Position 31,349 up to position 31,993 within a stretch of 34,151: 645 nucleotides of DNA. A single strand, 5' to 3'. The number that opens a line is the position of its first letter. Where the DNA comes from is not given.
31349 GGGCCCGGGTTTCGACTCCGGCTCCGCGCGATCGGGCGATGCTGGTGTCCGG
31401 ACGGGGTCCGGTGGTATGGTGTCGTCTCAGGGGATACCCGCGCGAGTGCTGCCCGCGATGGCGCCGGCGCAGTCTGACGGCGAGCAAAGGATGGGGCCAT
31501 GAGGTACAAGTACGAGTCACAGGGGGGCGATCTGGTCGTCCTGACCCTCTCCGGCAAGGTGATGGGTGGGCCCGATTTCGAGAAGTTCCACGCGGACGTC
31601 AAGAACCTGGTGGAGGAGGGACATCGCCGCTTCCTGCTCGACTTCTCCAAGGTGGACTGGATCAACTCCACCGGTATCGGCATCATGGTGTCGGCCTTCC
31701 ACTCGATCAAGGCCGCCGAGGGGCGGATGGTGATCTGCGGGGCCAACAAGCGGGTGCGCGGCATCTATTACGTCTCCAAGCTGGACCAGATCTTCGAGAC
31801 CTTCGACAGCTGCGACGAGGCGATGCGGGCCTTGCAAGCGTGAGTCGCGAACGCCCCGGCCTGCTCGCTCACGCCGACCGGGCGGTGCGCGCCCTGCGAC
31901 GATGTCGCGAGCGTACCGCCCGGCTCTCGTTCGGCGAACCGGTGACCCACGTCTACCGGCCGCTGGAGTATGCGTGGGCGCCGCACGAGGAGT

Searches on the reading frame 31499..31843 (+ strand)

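Call 39: search_protein_families(library=pfam, proteins=[window:31499-31843:+], max_evalue=0.001)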
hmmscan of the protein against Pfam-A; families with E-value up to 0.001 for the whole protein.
window:31499-31843:+ (114 aa): 2 families
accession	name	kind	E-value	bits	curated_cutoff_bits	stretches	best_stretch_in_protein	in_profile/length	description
PF01740.26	STAS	-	2.8e-14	53.2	22.6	1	11-108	9-106/106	STAS domain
PF13466.11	STAS_2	-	0.00017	22.1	29.2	1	25-89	10-73/80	STAS domain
